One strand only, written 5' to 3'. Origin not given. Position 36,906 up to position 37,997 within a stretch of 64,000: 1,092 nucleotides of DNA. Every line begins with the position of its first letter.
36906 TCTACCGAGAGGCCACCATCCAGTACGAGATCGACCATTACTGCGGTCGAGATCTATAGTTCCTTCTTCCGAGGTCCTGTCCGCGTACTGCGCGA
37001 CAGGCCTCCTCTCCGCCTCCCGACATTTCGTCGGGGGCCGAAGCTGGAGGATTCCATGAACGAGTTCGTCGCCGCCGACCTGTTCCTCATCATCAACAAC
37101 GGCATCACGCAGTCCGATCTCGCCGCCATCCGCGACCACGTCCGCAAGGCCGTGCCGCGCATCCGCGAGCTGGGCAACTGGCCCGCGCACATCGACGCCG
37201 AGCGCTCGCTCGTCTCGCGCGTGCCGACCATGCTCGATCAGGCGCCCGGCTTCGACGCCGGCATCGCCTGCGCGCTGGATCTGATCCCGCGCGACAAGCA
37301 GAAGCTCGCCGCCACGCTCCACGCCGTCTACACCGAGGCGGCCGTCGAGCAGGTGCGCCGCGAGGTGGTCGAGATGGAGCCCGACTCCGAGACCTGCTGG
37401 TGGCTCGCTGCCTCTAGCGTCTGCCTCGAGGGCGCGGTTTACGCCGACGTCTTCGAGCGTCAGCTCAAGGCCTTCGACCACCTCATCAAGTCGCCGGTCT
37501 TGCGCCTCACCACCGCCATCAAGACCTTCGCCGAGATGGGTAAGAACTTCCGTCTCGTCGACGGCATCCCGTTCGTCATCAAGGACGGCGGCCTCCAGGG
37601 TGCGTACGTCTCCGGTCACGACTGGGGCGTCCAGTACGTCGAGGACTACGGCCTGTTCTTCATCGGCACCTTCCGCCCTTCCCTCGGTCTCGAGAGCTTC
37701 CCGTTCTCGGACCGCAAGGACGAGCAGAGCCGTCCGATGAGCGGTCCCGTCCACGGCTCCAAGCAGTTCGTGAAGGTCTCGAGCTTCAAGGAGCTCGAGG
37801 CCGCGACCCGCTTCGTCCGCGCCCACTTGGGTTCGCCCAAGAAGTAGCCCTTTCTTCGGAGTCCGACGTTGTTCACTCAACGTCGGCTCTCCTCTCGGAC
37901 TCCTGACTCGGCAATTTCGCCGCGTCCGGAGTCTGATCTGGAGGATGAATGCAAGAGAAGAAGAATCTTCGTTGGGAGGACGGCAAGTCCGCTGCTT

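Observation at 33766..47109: A composite structured cassette (CU tract / stem-loop 1 / anti-SD / AAUUUC-loop hairpin / SD) fills almost every intergenic spacer of a 15-kb co-directional gene array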

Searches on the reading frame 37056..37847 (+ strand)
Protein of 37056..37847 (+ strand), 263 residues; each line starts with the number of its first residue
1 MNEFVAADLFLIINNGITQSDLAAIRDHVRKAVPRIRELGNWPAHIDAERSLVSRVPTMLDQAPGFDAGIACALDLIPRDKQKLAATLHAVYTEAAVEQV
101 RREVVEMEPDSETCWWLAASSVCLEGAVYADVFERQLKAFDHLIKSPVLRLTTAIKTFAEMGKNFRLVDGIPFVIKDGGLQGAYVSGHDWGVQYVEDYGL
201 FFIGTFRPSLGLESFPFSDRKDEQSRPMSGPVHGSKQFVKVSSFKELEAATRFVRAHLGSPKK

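Call 14: search_protein_families(library=pfam, max_evalue=0.01, proteins=[window:37056-37844:+])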
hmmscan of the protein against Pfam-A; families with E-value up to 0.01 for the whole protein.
window:37056-37844:+ (263 aa): 0 families

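Call 16: find_encoding_contigs(protein=window:37056-37847:+, flank=10000, max_places=10)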
Protein window:37056-37847:+ (263 aa): no gene with exactly this product is on record in the collection.
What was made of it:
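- Tried and rejected: An exact look-up of the window's 263-aa protein found nothing (call 16).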

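Call 27: find_homologous_proteins(query=window:37056-37844:+, max_evalue=0.001)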
Query window:37056-37844:+ (263 aa): 293 proteins with E <= 0.001 among 1558 candidates; the best 120 are listed.
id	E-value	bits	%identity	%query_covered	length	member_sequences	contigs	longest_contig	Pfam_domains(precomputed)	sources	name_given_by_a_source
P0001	4.2e-173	592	100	100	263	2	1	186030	-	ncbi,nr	ncbi:hypothetical protein IT407_01225 [Candidatus Uhrbacteria bacterium]|nr:hypothetical protein [Ca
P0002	9.3e-134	463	79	100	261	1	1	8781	-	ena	-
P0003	3.2e-123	428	74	100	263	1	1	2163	-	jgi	jgi:hypothetical protein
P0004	2.7e-117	409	75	95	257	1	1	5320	-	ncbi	-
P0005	1.5e-114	400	71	100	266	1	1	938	-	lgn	-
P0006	6.5e-112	391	66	100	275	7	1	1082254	-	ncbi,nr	ncbi:hypothetical protein IPH19_02950 [Candidatus Uhrbacteria bacterium]|nr:MAG: hypothetical protei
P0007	1.6e-110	387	71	95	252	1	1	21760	-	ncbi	-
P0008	1.3e-109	384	67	100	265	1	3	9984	-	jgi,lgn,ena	-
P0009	6.0e-108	378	66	100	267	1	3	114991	-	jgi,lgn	jgi:hypothetical protein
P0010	1.3e-107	377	67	96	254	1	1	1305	-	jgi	jgi:hypothetical protein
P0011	1.3e-106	374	64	100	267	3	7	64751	-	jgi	jgi:hypothetical protein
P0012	2.9e-105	369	64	100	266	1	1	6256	-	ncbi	-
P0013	4.4e-105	369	67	94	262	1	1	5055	-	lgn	-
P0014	1.4e-103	364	65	100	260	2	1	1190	-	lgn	-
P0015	3.2e-103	363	64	98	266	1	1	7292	-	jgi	jgi:hypothetical protein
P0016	4.3e-100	352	64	100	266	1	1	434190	-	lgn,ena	-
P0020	3.9e-90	320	59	94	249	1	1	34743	-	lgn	-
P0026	9.9e-86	305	61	88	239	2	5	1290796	-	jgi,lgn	jgi:hypothetical protein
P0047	1.3e-78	282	59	82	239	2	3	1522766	-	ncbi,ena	-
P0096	2.2e-68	248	49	93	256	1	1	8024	-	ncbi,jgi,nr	ncbi:MAG: hypothetical protein PF689_05735 [Deltaproteobacteria bacterium]|jgi:hypothetical protein|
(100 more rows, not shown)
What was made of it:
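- Tried and rejected: The homologue search then identified the source as Candidatus Uhrbacteria (call 27).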

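Call 29: find_encoding_contigs(protein=P0006, flank=10000, max_places=3)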
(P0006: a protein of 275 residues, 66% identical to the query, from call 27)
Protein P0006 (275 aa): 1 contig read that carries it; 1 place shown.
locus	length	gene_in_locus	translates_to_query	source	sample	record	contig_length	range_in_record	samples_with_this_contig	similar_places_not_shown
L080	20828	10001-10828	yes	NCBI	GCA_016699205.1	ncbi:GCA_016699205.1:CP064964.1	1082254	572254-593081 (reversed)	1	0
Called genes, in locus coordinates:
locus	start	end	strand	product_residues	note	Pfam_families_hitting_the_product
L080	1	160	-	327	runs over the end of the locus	PF00389:2-Hacid_dh, PF02826:2-Hacid_dh_C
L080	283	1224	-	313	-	PF13593:SBF_like, PF01758:SBF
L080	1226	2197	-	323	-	PF00294:PfkB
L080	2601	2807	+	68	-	-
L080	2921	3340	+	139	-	-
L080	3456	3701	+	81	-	-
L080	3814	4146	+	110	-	-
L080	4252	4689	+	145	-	-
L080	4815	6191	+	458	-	-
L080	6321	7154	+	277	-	-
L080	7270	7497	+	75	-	-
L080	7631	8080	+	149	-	-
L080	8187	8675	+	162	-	-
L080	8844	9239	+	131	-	-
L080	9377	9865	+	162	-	-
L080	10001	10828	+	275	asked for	-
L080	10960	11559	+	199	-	-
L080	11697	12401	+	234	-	-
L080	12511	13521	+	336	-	-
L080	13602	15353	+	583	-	-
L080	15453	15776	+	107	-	PF09972:DUF2207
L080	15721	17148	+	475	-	PF09972:DUF2207, PF20990:DUF2207_C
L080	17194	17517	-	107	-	-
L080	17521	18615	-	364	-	-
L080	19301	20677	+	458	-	-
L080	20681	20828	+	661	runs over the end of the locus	PF05226:CHASE2, PF00211:Guanylate_cyc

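Call 33: find_encoding_contigs(protein=P0009, flank=10000, max_places=2)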
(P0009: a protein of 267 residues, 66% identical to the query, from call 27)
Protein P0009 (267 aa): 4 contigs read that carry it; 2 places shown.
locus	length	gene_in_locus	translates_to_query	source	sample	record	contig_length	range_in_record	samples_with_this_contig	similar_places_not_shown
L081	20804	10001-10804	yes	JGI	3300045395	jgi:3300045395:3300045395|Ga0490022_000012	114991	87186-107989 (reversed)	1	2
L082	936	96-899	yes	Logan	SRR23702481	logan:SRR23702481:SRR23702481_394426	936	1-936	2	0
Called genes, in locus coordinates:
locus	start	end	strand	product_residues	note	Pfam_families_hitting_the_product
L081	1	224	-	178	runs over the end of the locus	PF00265:TK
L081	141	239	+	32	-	-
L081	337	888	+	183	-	PF01330:RuvA_N, PF00633:HHH (faint), PF21176:RecR_HhH (faint), PF14520:HHH_5, PF07499:RuvA_C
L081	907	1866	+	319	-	PF02388:FemAB, PF13480:Acetyltransf_6, PF02388:FemAB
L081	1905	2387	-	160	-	PF07291:MauE (weak), PF07681:DoxX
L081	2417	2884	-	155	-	PF22785:Tc-R-P, PF00782:DSPc, PF22784:PTP-SAK (weak), PF22741:PTP-NADK (weak)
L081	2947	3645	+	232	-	-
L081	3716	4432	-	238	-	PF00215:OMPdecase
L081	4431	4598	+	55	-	-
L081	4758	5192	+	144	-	-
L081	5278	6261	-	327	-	PF00389:2-Hacid_dh, PF02826:2-Hacid_dh_C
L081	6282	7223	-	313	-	PF13593:SBF_like, PF01758:SBF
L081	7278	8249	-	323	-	PF00294:PfkB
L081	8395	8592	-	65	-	-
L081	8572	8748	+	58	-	-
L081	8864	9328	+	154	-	-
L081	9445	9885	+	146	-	-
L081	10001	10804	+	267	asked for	-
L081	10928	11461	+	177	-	-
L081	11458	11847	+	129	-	-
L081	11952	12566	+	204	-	-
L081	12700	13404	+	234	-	-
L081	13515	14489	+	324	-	-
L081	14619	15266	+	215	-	-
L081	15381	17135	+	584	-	-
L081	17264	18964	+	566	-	PF09972:DUF2207, PF20990:DUF2207_C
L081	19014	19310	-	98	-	-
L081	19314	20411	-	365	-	-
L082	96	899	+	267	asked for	-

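Call 34: find_encoding_contigs(protein=P0016, flank=10000, max_places=2)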
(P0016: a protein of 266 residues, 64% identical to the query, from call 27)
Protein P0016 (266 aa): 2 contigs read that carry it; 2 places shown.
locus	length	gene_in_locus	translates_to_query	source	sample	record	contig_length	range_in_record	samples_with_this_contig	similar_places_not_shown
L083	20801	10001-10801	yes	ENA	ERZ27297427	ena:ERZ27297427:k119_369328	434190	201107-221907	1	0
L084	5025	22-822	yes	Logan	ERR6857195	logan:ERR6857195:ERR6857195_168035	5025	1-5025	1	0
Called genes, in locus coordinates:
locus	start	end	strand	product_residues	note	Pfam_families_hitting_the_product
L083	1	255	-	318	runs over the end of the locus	PF13593:SBF_like, PF01758:SBF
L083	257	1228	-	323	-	PF00294:PfkB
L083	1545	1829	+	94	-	-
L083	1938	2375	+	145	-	-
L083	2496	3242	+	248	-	-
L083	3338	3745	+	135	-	-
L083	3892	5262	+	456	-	-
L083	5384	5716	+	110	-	-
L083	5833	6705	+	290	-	PF11617:Cu-binding_MopE (faint)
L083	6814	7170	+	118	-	-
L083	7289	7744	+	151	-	-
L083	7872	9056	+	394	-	-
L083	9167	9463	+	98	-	PF00542:Ribosomal_L12 (weak)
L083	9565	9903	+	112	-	-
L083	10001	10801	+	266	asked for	-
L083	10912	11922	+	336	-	-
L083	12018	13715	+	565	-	PF09972:DUF2207, PF20990:DUF2207_C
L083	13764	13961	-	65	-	-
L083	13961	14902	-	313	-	-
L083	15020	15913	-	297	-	-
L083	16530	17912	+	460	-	-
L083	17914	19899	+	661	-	PF05226:CHASE2, PF00211:Guanylate_cyc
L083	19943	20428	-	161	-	-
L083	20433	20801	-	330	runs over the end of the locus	PF00579:tRNA-synt_1b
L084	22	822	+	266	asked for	-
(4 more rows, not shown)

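Call 35: find_encoding_contigs(protein=P0026, flank=10000, max_places=2)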
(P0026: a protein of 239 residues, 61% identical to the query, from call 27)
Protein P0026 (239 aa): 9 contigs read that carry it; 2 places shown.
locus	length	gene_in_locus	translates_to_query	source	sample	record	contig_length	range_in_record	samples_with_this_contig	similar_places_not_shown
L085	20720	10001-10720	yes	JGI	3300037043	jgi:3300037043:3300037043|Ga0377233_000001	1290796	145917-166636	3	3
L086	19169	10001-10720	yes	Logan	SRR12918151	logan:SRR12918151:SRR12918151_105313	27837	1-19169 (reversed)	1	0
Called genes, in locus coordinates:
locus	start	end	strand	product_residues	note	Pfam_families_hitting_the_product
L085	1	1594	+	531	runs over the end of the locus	PF00512:HisKA, PF13581:HATPase_c_2 (faint), PF02518:HATPase_c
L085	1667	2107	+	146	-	PF04519:Bactofilin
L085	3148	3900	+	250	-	PF01978:TrmB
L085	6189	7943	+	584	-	PF05731:TROVE, PF25045:vWA_Ro60 (faint)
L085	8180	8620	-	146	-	-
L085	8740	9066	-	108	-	-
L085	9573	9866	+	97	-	-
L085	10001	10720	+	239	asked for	-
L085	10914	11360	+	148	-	-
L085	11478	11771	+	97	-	-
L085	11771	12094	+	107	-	-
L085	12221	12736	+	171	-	-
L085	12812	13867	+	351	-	PF06821:Ser_hydrolase, PF00293:NUDIX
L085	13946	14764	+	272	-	PF23023:Anti-Pycsar_Apyc1, PF00753:Lactamase_B (weak), PF12706:Lactamase_B_2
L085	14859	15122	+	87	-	-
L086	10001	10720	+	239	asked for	-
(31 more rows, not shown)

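Call 44: find_encoding_contigs(protein=P0002, flank=10000, max_places=1)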
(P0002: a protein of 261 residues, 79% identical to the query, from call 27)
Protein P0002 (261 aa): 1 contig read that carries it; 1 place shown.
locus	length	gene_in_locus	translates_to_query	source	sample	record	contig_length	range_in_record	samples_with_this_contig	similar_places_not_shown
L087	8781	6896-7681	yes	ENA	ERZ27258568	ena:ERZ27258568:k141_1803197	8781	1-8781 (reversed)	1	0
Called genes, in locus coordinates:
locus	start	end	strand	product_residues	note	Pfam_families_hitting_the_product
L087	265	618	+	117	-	-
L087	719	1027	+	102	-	-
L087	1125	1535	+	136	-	-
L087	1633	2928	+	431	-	-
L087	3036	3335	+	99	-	-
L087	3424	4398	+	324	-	-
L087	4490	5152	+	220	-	-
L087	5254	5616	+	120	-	-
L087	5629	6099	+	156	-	PF13406:SLT_2 (faint), PF01464:SLT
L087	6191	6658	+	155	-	-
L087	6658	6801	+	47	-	-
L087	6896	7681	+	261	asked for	-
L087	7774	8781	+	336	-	?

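Call 45: find_encoding_contigs(protein=P0007, flank=10000, max_places=1)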
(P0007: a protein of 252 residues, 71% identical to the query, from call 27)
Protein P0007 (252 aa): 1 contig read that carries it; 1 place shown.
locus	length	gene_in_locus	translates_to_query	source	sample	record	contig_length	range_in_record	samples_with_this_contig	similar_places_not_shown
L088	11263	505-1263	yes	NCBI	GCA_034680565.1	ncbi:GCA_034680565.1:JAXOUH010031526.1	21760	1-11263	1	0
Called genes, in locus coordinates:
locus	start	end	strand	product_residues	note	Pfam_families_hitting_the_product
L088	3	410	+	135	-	?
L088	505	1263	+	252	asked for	-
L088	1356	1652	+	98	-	-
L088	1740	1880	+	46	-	-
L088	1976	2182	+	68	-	-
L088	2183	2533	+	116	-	-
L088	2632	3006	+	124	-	-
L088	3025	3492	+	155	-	-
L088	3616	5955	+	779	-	-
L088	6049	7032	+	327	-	-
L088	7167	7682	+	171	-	-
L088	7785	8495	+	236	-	-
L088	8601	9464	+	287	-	-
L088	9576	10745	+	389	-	-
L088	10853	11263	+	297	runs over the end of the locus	-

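Call 46: find_encoding_contigs(protein=P0011, flank=10000, max_places=1)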
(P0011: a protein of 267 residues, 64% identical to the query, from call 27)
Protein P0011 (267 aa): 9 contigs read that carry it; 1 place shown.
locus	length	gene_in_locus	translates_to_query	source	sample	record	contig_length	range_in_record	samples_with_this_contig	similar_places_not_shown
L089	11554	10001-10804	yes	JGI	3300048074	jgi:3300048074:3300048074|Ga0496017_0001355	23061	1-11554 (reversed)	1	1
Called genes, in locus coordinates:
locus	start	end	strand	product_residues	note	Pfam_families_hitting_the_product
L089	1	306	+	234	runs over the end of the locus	-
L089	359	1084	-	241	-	PF00215:OMPdecase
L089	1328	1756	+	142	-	-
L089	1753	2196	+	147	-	-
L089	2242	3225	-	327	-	PF00389:2-Hacid_dh, PF02826:2-Hacid_dh_C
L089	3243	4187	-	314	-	PF13593:SBF_like, PF01758:SBF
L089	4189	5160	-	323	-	PF00294:PfkB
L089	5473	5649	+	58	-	-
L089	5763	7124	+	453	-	-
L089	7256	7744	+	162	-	-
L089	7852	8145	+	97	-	-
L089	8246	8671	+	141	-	-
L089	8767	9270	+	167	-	-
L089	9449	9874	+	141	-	-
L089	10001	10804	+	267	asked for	-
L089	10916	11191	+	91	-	-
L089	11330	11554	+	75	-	?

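Call 47: find_encoding_contigs(protein=P0020, flank=10000, max_places=1)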
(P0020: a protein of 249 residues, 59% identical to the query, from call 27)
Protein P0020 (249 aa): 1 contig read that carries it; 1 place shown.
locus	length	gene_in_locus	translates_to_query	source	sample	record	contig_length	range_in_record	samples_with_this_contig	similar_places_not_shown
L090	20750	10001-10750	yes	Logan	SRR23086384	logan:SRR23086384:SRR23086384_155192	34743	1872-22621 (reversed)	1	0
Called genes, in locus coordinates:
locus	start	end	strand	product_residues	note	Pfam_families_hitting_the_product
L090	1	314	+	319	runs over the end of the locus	PF02388:FemAB, PF13480:Acetyltransf_6, PF02388:FemAB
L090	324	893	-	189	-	PF07291:MauE (faint), PF07681:DoxX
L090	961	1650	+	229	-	-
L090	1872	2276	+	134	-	-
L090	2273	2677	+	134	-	-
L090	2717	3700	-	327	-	PF00389:2-Hacid_dh, PF02826:2-Hacid_dh_C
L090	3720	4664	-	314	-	PF13593:SBF_like, PF01758:SBF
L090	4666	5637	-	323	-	PF00294:PfkB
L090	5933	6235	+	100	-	-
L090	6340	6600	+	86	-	-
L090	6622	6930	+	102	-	-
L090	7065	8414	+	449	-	-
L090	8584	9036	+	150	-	PF01464:SLT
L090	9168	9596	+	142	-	-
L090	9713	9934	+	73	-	-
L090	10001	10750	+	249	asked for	-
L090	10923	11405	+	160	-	-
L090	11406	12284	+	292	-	-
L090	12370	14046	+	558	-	PF09972:DUF2207, PF20990:DUF2207_C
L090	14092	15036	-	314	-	-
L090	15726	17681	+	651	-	PF05226:CHASE2, PF00211:Guanylate_cyc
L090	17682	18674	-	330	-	PF00579:tRNA-synt_1b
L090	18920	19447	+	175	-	-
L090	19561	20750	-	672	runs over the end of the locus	PF00753:Lactamase_B, PF12706:Lactamase_B_2, PF22505:RNase_J_b_CASP, PF17770:RNase_J_C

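Call 60: search_solved_structures(query=A4, max_evalue=1)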
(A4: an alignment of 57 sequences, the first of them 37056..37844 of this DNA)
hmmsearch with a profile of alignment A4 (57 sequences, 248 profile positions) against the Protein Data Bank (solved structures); distinct sequences matched with E-value up to 1: 1.
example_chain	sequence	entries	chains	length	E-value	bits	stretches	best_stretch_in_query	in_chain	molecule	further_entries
3hh0_A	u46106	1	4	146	0.55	12.8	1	109-163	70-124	Transcriptional regulator, MerR family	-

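Call 68: predict_structure(alignment_id=A4)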
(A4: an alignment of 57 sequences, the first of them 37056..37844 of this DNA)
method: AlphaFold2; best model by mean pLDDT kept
length: 263 residues; sequences in the alignment: 57
mean_pLDDT: 95.7   pTM: 0.90
mean pLDDT of the five models: 95.7, 95.4, 95.2, 95.1, 94.9
residues with pLDDT >= 90: 241; 70-90: 19; 50-70: 2; < 50: 1
segments of 3 or more residues with pLDDT < 50: none
pLDDT, mean of each block of 10 residues (from residue 1): 73 89 97 98 95 97 97 98 98 98 98 98 94 97 98 98 96 95 97 96 98 98 97 96 98 97 77
secondary structure, 60 per line:
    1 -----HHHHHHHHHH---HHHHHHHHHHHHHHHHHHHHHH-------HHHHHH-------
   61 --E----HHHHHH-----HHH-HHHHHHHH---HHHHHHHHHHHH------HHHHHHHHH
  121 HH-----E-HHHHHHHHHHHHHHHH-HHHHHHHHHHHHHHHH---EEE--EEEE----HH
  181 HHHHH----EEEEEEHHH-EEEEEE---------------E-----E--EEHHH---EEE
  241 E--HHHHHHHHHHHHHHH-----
elements in order: H6-15 H19-40 H48-53 H68-73 H83-90 H94-105 H112-122 H130-145 H147-162 E166-168 E171-174 H179-185 E190-195 E200-205 E238-241 H244-258

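Call 71: fold_search(model_id=the predicted structure, library=pdb)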
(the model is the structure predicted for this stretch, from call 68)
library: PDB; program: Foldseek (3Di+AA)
matches with E <= 10: 192; with E <= 0.001: 0
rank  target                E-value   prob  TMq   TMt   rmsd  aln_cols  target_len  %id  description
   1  2zvf_A                9.0e-02  0.18  0.16  0.21  19.3       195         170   17  Crystal structure of Archaeoglobus fulgidus alanyl-tRNA synthetase C-terminal dimerization domain (released 2009-06-30)
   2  7d62_A                1.0e-01  0.63  0.29  0.26   9.2       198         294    7  pGpG-specific phosphodiesterase - PggH from Vibrio cholrae (released 2020-10-28)
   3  2zvf_H                1.2e-01  0.25  0.20  0.25  17.9       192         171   16  Crystal structure of Archaeoglobus fulgidus alanyl-tRNA synthetase C-terminal dimerization domain (released 2009-06-30)
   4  2zvf_D                1.4e-01  0.21  0.16  0.21  11.9       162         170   16  Crystal structure of Archaeoglobus fulgidus alanyl-tRNA synthetase C-terminal dimerization domain (released 2009-06-30)
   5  7bih_B                2.5e-01  0.44  0.26  0.18   7.3       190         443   10  Crystal structure of RecJ-Cdc45 from Methanothermobacter Thermoautotrophicus in the closed state. (released 2022-07-27)
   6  6wv6                  2.6e-01  0.09  0.13  0.11  18.8       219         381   11  Human VKOR with phenindione (released 2020-11-11)
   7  5xh6_A                3.1e-01  0.08  0.14  0.04  25.8       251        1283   14  Crystal structure of the Acidaminococcus sp. BV3L6 Cpf1 RVR variant in complex with crRNA and target DNA (TATA PAM) (released 2017-06-14)
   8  2eb0_B                4.4e-01  0.13  0.19  0.17  16.8       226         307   12  Crystal structure of Methanococcus jannaschii putative family II inorganic pyrophosphatase (released 2007-08-07)
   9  7yor_A                4.9e-01  0.41  0.28  0.19   6.5       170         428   11  Recj2 and dCMP complex from Methanocaldococcus jannaschii (released 2023-08-02)
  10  7yik_B                5.1e-01  0.57  0.32  0.21   5.8       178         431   10  The structure of archaeal nuclease RecJ2 from Methanocaldococcus jannaschii (released 2023-07-19)
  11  9e2z_E                5.7e-01  0.23  0.24  0.14  13.5       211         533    9  Cryo-EM structure of human CMG helicase stalled at G4-containing DNA template (released 2025-03-26)
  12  6b02_B                5.7e-01  0.08  0.13  0.11  17.4       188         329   12  Crystal structure of CfFPPS2 (apo form), a lepidopteran type-II farnesyl diphosphate synthase (released 2017-12-13)
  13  5xh7_A                6.0e-01  0.06  0.14  0.04  26.2       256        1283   13  Crystal structure of the Acidaminococcus sp. BV3L6 Cpf1 RR variant in complex with crRNA and target DNA (TCCA PAM) (released 2017-06-14)
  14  6wv7_B                7.7e-01  0.06  0.14  0.11  18.8       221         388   11  Human VKOR with Chlorophacinone (released 2020-11-11)
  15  7pfo_C                8.5e-01  0.25  0.27  0.16  11.6       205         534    8  Core human replisome (released 2021-11-10)
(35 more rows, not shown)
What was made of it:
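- Tried and rejected: A PDB sequence-profile search also found nothing useful (calls 60, 68, 71).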
